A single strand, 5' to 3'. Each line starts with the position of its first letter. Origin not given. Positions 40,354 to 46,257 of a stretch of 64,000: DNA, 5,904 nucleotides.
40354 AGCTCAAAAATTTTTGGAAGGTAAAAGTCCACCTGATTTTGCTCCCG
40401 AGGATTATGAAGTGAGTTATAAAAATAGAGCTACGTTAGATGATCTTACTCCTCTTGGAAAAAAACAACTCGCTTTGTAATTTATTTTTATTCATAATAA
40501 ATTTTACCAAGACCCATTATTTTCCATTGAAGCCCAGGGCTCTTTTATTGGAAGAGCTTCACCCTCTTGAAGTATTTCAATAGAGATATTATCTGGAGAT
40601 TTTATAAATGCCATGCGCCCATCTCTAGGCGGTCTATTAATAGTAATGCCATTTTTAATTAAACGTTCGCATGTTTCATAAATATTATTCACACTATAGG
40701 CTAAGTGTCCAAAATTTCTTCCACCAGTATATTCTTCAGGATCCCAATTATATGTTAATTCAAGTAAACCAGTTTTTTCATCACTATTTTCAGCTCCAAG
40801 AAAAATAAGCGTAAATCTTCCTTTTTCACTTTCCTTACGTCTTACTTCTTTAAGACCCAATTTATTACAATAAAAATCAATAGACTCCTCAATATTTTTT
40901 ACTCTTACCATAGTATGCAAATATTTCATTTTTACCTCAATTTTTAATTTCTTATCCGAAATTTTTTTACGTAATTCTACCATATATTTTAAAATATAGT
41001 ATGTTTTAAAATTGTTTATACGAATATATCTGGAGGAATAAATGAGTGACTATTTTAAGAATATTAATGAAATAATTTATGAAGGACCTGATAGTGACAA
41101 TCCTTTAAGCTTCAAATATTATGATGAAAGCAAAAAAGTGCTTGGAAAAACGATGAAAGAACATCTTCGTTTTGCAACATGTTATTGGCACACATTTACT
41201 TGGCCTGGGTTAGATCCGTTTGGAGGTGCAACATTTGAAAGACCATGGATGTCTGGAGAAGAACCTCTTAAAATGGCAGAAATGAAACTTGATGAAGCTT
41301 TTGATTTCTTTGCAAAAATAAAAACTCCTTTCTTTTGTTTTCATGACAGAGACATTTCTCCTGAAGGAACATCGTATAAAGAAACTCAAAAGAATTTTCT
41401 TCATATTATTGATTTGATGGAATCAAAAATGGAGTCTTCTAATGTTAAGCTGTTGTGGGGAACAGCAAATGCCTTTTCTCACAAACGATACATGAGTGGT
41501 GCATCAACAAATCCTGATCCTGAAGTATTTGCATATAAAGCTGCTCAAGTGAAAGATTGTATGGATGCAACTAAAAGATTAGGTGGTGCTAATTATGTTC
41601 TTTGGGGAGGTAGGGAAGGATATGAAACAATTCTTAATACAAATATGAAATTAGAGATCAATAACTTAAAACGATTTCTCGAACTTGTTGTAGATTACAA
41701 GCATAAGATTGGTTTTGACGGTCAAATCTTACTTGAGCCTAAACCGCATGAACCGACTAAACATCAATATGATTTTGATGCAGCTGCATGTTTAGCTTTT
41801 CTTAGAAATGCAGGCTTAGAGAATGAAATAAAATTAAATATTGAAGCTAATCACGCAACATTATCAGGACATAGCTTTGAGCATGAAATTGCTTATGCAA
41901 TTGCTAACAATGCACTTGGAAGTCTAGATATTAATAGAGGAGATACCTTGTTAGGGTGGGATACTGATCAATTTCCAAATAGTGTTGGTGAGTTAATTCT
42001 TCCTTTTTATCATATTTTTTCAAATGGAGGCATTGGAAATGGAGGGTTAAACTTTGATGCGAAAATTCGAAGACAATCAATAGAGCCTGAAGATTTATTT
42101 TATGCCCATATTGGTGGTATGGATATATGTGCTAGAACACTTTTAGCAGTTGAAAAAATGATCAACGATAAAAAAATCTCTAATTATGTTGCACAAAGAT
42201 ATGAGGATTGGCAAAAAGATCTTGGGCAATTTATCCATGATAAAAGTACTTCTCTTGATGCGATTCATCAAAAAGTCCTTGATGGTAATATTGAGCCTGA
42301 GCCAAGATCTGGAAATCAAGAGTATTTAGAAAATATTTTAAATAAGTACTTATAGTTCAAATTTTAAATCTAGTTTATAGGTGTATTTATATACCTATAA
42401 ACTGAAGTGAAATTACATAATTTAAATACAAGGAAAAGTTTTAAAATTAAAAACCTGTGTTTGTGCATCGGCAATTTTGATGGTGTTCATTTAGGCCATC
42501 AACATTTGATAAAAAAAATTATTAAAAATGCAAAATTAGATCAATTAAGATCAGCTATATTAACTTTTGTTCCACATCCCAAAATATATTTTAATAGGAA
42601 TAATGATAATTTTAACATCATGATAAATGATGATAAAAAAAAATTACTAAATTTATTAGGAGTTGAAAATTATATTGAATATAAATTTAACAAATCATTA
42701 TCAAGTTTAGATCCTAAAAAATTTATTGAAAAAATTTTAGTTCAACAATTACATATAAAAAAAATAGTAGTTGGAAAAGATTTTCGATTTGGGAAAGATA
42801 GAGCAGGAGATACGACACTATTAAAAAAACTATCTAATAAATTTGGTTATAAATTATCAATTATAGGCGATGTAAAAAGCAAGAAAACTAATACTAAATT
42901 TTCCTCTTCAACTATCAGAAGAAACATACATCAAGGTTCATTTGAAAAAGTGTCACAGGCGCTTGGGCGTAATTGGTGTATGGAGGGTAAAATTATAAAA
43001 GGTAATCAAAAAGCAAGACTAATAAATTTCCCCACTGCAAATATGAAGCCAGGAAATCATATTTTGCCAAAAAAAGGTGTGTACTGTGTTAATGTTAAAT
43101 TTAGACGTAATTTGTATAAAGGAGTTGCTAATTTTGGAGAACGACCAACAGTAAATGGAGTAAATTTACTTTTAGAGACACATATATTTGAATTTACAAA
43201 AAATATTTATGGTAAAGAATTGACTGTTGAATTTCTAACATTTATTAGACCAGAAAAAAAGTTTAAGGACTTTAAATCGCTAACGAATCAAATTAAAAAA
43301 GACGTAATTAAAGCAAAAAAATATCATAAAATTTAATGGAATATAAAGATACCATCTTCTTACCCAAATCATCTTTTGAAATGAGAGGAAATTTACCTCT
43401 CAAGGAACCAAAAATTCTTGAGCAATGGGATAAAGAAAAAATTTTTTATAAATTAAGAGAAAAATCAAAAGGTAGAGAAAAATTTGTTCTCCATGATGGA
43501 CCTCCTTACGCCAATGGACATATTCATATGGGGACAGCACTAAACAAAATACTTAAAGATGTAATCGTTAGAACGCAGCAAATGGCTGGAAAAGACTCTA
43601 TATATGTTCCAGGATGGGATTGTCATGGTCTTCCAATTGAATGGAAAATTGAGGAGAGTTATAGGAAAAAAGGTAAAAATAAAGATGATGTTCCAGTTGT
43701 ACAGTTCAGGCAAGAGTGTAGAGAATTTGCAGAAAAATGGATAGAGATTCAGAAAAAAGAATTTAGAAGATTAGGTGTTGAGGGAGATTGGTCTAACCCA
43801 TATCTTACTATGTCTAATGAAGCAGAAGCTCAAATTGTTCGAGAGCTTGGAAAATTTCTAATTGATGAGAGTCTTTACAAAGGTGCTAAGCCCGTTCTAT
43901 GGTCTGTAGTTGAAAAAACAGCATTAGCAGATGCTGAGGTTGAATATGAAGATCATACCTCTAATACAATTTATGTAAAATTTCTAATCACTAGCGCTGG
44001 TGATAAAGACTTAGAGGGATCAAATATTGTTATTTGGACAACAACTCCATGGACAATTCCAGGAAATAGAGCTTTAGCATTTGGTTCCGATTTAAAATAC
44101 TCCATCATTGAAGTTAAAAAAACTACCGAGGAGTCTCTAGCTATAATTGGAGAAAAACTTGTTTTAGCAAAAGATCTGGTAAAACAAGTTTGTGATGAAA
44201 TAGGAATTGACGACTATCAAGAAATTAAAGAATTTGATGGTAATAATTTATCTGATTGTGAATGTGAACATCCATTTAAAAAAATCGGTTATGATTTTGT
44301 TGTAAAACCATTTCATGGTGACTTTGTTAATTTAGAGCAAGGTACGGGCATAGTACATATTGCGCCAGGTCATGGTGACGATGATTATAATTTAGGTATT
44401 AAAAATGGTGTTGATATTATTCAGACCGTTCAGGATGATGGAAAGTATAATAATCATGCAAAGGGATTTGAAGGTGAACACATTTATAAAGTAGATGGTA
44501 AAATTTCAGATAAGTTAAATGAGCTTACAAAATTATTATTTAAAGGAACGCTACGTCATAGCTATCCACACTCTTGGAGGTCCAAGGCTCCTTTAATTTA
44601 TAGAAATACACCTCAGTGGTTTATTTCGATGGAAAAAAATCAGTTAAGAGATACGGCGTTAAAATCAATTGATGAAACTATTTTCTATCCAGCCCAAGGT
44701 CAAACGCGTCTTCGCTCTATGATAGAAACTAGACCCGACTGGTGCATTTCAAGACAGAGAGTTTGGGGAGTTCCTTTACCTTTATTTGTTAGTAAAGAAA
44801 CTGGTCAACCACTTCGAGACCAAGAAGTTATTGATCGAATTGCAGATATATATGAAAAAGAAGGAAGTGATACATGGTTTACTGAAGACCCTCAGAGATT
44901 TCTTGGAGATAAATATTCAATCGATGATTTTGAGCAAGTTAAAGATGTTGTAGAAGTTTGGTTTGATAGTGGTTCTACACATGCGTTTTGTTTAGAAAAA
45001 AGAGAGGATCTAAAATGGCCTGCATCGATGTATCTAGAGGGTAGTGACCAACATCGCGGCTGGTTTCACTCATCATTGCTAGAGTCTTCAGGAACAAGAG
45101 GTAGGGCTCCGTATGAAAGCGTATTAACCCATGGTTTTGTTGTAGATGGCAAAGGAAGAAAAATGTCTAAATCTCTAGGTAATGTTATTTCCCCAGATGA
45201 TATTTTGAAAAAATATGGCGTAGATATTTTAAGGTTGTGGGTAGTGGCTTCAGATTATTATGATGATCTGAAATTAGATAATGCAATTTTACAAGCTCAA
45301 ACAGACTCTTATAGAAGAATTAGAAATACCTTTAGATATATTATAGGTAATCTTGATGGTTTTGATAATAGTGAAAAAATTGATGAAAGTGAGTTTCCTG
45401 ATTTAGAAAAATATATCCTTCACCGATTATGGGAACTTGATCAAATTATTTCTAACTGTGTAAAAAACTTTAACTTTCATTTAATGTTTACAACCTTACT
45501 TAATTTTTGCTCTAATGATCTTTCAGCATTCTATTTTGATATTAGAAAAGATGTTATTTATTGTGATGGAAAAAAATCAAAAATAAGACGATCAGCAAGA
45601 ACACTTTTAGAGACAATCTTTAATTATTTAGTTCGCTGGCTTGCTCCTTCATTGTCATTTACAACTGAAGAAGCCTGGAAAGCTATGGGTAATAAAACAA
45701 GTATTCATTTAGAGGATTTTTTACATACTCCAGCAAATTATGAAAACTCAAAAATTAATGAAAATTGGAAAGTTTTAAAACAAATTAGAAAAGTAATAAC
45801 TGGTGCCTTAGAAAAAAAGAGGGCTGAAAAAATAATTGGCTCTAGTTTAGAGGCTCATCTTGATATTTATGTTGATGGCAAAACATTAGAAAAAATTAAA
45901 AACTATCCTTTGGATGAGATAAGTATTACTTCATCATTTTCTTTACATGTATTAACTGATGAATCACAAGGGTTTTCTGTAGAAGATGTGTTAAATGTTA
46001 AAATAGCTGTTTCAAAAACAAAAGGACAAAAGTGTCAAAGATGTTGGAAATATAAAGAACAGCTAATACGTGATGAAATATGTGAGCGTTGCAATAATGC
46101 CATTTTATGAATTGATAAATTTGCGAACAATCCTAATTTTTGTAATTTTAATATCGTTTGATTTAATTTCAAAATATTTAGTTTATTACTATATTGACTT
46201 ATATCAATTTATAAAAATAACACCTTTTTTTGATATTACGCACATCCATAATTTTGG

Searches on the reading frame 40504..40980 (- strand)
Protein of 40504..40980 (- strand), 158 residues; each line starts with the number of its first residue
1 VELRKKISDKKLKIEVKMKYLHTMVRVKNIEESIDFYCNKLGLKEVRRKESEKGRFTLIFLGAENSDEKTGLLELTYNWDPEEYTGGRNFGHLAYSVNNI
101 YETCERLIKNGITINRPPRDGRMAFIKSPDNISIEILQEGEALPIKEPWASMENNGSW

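Call 55: search_protein_families(library=ncbifam, proteins=[window:40504-40980:-], max_evalue=0.00001)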
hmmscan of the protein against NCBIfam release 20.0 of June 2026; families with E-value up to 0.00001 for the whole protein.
window:40504-40980:- (158 aa): 4 families
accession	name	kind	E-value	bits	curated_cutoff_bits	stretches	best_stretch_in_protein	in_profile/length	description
TIGR00068.2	glyox_I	equivalog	6.2e-34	116.9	120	1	21-140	3-141/143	lactoylglutathione lyase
NF007629.0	PRK10291.1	equivalog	2.8e-26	92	246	1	18-142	1-129/135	lactoylglutathione lyase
NF050074.1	glyox_I_GloA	exception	1.4e-25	89.8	165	1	19-138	1-121/121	lactoylglutathione lyase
NF050075.1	SMU1112c_YaeR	equivalog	7.8e-08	32.6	140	1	22-137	6-124/125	SMU1112c/YaeR family gloxylase I-like metalloprotein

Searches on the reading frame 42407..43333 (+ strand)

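Call 62: search_protein_families(library=pfam, proteins=[window:42407-43333:+], max_evalue=0.1)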
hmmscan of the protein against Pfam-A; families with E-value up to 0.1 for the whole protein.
window:42407-43333:+ (309 aa): 3 families
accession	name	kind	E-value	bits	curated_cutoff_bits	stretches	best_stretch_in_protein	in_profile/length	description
PF06574.18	FAD_syn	-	8.8e-47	159.3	27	1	16-167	7-156/158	FAD synthetase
PF01687.23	Flavokinase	-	1.2e-39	135.8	19.6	1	186-306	1-123/124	Riboflavin kinase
PF01467.32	CTP_transf_like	-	1.6e-05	25.6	21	1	19-172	1-132/133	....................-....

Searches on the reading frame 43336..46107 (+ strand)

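Call 62: search_protein_families(library=pfam, proteins=[window:43336-46107:+], max_evalue=0.1)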
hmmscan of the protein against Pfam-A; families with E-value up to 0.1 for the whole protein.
window:43336-46107:+ (924 aa): 7 families
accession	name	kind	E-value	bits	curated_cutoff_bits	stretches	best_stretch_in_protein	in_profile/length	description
PF00133.28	tRNA-synt_1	-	8.9e-140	466.5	22.7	1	26-648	1-414/414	tRNA synthetases class I (I, L, M and V)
PF08264.19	Anticodon_1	-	1.2e-27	97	25.1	1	691-842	1-146/148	Anticodon-binding domain of tRNA ligase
PF09334.17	tRNA-synt_1g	-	1.6e-22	80.3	20.1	2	57-203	8-136/391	tRNA synthetases class I (M)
PF01406.26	tRNA-synt_1e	-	9.7e-10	38.7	27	1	597-654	241-298/301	tRNA synthetases class I (C) catalytic domain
PF01921.24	tRNA-synt_1f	-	2.8e-07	30.2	27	1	598-666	271-339/360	tRNA synthetases class I (K)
PF13603.12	tRNA-synt_1_2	-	0.002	18.1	25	1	284-375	64-150/185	Leucyl-tRNA synthetase, editing domain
PF06827.20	zf-FPG_IleRS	-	0.014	15.7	21.3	1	897-919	1-27/30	Zinc finger found in FPG and IleRS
